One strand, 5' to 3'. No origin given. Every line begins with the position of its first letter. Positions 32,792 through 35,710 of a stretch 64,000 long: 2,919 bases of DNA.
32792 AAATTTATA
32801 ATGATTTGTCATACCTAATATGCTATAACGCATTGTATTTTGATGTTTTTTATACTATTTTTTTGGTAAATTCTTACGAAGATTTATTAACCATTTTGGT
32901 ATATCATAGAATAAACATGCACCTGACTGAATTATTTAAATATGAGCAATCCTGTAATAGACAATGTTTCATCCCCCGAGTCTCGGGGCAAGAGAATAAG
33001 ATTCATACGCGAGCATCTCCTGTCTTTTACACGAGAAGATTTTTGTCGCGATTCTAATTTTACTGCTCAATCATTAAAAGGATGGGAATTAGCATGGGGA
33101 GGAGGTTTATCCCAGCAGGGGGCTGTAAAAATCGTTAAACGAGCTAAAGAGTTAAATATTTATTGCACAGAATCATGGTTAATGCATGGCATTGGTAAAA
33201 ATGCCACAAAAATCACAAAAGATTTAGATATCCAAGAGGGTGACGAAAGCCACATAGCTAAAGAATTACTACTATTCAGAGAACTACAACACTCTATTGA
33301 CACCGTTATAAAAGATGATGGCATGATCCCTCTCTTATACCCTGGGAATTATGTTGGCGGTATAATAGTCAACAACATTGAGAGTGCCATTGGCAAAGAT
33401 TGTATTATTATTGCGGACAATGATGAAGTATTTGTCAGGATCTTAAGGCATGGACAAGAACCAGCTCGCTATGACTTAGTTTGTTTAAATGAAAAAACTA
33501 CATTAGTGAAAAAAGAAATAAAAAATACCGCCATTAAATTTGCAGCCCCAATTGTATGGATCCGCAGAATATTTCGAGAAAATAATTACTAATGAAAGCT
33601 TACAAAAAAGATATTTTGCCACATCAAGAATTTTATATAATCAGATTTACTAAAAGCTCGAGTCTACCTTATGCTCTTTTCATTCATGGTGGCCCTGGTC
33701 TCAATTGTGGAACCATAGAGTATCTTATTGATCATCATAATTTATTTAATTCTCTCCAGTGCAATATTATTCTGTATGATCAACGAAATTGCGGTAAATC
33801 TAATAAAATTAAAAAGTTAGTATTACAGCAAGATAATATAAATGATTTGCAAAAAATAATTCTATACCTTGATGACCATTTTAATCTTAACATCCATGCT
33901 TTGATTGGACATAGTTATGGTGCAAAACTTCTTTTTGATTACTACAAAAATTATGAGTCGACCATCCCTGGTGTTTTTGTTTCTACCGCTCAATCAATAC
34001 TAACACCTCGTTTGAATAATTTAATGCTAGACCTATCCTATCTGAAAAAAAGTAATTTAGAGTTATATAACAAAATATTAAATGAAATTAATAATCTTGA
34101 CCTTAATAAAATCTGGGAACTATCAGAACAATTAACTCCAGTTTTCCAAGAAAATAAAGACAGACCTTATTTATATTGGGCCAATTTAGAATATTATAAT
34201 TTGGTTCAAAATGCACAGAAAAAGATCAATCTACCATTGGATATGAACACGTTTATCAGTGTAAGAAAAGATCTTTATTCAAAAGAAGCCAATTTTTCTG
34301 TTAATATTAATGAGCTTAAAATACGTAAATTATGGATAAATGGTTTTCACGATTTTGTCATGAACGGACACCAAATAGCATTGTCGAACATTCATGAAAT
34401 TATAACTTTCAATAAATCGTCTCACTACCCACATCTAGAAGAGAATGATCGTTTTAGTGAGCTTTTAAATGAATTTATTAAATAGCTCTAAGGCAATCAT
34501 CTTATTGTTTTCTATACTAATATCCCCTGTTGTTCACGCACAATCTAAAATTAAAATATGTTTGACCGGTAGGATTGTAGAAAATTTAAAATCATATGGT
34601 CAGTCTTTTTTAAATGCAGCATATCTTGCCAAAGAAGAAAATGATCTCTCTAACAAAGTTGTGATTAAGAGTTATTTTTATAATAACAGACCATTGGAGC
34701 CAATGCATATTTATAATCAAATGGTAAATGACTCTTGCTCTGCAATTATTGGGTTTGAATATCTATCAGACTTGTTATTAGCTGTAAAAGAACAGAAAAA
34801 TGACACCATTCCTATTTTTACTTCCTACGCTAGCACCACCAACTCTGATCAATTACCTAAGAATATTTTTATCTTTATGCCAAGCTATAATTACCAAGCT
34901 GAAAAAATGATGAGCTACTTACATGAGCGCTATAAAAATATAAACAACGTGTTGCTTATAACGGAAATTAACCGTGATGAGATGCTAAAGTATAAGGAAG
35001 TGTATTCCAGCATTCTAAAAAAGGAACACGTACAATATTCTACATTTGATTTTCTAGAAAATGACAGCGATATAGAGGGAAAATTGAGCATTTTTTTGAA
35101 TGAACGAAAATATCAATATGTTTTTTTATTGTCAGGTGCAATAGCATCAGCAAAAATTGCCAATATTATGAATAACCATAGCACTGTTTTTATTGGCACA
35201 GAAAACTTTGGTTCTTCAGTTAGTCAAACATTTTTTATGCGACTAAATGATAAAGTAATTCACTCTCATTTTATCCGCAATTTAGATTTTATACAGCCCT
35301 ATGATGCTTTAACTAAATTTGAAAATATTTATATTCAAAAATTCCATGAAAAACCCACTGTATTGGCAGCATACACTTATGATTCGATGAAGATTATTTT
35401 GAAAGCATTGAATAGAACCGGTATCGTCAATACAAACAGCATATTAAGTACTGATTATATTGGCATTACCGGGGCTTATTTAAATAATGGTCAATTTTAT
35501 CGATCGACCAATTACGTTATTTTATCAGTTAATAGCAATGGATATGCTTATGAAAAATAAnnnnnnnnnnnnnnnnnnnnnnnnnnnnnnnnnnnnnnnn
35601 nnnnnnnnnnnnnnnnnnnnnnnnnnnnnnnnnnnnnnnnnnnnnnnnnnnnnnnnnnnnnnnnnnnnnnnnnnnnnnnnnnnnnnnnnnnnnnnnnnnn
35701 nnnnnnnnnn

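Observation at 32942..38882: The ICE repressor lvrR is translationally fused into an operon with a proline iminopeptidase, a type-I periplasmic binding protein, a hybrid histidine kinase and a small protein, facing an atypical response regulator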

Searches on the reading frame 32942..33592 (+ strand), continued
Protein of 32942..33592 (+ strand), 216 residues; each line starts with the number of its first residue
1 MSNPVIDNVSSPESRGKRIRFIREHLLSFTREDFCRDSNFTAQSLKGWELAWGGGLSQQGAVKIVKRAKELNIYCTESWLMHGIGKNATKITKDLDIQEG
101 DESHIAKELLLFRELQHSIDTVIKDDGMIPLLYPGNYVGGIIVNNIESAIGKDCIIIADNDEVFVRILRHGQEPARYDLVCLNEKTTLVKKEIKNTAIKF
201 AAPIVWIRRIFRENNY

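Call 65: search_solved_structures(query=A4, max_evalue=1, show_alignments=3)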
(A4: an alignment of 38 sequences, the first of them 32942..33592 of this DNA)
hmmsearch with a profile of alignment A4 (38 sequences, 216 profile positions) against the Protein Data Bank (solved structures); distinct sequences matched with E-value up to 1: 5.
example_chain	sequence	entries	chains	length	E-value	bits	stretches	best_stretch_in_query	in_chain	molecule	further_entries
2ppx_A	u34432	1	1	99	0.0094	18.6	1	11-52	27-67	Uncharacterized protein Atu1735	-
3o1h_A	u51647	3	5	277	0.24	14.1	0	79-126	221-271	Sensor protein TorS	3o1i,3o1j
3i9y_A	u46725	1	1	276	0.24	14.1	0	79-126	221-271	Sensor protein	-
1vmg_A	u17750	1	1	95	0.52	12.9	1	65-102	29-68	Hypothetical protein SSO3215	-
7rwz_A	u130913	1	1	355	0.58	12.8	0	28-127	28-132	Cos capsid morphogenesis protein (Ccm)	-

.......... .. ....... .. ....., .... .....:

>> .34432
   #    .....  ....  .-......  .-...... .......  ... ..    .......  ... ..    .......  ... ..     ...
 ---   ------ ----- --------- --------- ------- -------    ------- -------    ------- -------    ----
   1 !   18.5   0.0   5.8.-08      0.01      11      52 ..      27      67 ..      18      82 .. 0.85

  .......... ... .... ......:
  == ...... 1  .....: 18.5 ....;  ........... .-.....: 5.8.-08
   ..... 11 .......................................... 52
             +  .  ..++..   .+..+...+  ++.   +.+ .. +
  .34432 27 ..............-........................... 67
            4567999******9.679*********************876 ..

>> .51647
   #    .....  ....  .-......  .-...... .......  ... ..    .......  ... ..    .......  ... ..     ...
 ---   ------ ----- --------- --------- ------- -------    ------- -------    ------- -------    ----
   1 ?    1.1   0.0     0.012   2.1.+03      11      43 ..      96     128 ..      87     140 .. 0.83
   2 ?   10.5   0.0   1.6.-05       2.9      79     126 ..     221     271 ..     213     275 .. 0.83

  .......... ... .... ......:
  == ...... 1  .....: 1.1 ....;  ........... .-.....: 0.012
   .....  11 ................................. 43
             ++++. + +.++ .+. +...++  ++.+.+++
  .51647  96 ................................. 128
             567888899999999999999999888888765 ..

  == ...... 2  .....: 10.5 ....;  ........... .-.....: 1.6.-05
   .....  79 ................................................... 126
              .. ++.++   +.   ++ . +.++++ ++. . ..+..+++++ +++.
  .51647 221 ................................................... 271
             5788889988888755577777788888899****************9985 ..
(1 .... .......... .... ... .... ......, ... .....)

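Call 72: predict_structure(alignment_id=A4)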
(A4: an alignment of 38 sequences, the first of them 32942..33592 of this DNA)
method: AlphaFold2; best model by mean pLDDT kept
length: 216 residues; sequences in the alignment: 38
mean_pLDDT: 88.9   pTM: 0.77
mean pLDDT of the five models: 88.9, 87.4, 83.9, 72.7, 71.5
residues with pLDDT >= 90: 151; 70-90: 44; 50-70: 14; < 50: 7
segments of 3 or more residues with pLDDT < 50: 213-216
pLDDT, mean of each block of 10 residues (from residue 1): 60 95 96 96 97 93 96 92 88 64 84 90 92 91 95 95 95 94 90 95 92 49
secondary structure, 60 per line:
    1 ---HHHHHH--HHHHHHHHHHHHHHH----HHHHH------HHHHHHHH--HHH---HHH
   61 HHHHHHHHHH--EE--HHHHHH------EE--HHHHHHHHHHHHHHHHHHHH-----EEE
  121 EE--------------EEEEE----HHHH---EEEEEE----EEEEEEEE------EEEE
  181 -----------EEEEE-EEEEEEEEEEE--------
elements in order: H4-9 H12-26 H31-35 H42-49 H58-70 H77-82 H93-112 E118-122 E137-141 H146-149 E153-158 E163-170 E177-180 E192-196 E198-208

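Call 95: search_protein_families(library=pfam, proteins=[L040:8430-9212:-, L040:9218-9610:-], max_evalue=0.01)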
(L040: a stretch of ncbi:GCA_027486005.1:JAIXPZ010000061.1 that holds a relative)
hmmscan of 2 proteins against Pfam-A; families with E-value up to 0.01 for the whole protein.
L040:8430-9212:- (260 aa): 0 families

L040:9218-9610:- (130 aa): 0 families

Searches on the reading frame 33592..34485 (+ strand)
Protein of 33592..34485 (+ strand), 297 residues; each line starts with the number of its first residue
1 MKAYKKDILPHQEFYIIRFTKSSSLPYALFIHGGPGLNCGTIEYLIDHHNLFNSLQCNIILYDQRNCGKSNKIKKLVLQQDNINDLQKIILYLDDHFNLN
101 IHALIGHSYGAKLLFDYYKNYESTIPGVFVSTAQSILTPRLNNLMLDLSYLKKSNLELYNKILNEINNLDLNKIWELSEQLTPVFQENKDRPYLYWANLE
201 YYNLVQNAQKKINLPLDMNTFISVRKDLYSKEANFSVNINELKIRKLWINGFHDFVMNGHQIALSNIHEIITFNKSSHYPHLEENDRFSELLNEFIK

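Call 3: search_protein_families(library=pfam, proteins=[window:33592-34485:+], max_evalue=0.1)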
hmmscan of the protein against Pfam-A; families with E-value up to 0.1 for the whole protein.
window:33592-34485:+ (297 aa): 5 families
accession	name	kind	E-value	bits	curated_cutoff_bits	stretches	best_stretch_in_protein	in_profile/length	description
PF00561.26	Abhydrolase_1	-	2.8e-10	40.7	25.8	1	29-181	4-146/245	alpha/beta hydrolase fold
PF12697.13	Abhydrolase_6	-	0.00011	23.4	26.3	1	29-132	2-93/217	Alpha/beta hydrolase family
PF12146.15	Hydrolase_4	-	0.00032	20.5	27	1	53-144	28-125/239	Serine aminopeptidase, S33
PF06028.17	DUF915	-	0.0023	17.8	22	1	82-123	85-126/255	Alpha/beta hydrolase of unknown function (DUF915)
PF11166.13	DUF2951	-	0.031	14.9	26.7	1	197-265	25-92/98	Protein of unknown function (DUF2951)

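Call 4: search_protein_families(library=ncbifam, proteins=[window:33592-34485:+], max_evalue=0.1)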
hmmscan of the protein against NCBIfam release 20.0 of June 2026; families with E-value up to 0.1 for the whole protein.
window:33592-34485:+ (297 aa): 11 families
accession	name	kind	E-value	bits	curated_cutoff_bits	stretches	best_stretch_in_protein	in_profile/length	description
TIGR01250.1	pro_imino_pep_2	subfamily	4.3e-14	52.8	167.65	1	27-297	27-288/288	proline iminopeptidase-family hydrolase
NF045948.1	ProImpepThrmp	equivalog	1.8e-13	50.6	500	1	29-297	29-288/291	proline iminopeptidase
NF045945.1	ProImpepLactob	equivalog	8.1e-10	38.6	400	1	12-127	14-125/293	proline iminopeptidase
TIGR01249.1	pro_imino_pep_1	equivalog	3.6e-09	36.2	259.75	1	28-129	30-124/307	prolyl aminopeptidase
TIGR03695.1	menH_SHCHC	equivalog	5.3e-06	26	208.55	2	47-133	17-104/252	2-succinyl-6-hydroxy-2,4-cyclohexadiene-1-carboxylate synthase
NF011457.0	PRK14875.1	equivalog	0.00041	19.4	307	0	234-296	306-369/372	acetoin dehydrogenase dihydrolipoyllysine-residue acetyltransferase subunit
TIGR02427.1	protocat_pcaD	equivalog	0.00071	19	255.85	0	56-136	39-116/251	3-oxoadipate enol-lactonase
TIGR03611.1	RutD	equivalog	0.003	17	238.5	1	40-122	24-102/258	pyrimidine utilization protein D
NF051487.1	bifunc_PcaCD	exception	0.051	12.7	430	0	54-94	196-236/413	bifunctional 4-carboxymuconolactone decarboxylase/3-oxoadipate enol-lactonase PcaCD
TIGR01738.1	bioH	equivalog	0.06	13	206.95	0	237-296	182-245/245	pimeloyl-ACP methyl ester esterase BioH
NF045632.1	hydroxlase_HsaD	equivalog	0.062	12.2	400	0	240-296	228-288/290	4,5:9,10-diseco-3-hydroxy-5,9,17-trioxoandrosta-1(10),2-diene-4-oate hydrolase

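Call 68: search_solved_structures(query=window:33592-34485:+, max_evalue=0.01)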
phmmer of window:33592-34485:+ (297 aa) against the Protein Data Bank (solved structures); distinct sequences matched with E-value up to 0.01: 7.
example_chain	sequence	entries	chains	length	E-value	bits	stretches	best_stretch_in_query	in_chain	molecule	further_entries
1mt3_A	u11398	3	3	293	8.1e-05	25.3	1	29-296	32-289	Proline iminopeptidase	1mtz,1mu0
1xrq_A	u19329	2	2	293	8.8e-05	25.2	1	29-296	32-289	Proline iminopeptidase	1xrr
1xrm_A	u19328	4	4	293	8.9e-05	25.2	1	29-295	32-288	Proline iminopeptidase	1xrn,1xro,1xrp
1xrl_A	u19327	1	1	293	9.8e-05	25.1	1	29-161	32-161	Proline iminopeptidase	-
1xqw_A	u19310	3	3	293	0.00021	24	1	29-296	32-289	Proline iminopeptidase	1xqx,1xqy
1xqv_A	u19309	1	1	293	0.00055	22.6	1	29-296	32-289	Proline iminopeptidase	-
1qtr_A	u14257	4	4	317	0.00098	21.8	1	27-121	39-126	PROLYL AMINOPEPTIDASE | Proline iminopeptidase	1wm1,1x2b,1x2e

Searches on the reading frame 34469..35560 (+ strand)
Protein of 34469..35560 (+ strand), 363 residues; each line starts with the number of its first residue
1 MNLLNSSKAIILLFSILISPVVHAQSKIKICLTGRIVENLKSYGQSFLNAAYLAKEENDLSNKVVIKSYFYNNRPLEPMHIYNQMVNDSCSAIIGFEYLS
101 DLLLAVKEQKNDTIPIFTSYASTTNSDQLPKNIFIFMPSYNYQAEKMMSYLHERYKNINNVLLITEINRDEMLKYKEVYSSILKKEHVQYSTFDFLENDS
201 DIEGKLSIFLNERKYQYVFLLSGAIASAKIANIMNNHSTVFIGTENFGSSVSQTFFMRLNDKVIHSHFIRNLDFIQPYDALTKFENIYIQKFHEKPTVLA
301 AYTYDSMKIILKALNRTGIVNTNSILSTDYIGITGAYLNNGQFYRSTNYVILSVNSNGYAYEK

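Call 3: search_protein_families(library=pfam, proteins=[window:34469-35560:+], max_evalue=0.1)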
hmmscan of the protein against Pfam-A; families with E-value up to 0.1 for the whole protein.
window:34469-35560:+ (363 aa): 2 families
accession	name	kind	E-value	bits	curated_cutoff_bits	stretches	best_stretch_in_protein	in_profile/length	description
PF13458.12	Peripla_BP_6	-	7.9e-06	26.2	31.7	1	40-325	14-304/343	Periplasmic binding protein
PF21125.3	MPN_2A_DUB_like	-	0.0051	16.9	27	1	183-276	30-122/171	BRCA1-A complex subunit Abraxas 1 MPN domain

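Call 4: search_protein_families(library=ncbifam, proteins=[window:34469-35560:+], max_evalue=0.1)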
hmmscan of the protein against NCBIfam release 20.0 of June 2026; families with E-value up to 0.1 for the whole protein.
window:34469-35560:+ (363 aa): 1 family
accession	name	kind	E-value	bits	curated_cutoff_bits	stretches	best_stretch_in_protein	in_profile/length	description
NF010301.0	PRK13740.1-2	subfamily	0.0082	16.3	210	0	270-352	44-122/128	conjugal transfer protein TraY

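Call 67: search_solved_structures(query=window:34469-35560:+, max_evalue=1)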
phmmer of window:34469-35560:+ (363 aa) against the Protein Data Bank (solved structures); distinct sequences matched with E-value up to 1: 4.
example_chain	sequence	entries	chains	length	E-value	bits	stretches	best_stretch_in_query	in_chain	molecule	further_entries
4gnr_A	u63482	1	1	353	7.8e-06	28.9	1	74-338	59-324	ABC transporter substrate-binding protein-branched chain amino acid transport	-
3td9_A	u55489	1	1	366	0.18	14.6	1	280-325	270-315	Branched chain amino acid ABC transporter, periplasmic amino acid-binding protein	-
2yan_A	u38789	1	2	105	0.37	13.6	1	150-227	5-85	GLUTAREDOXIN-3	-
1wik_A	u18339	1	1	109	0.45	13.3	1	160-232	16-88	Thioredoxin-like protein 2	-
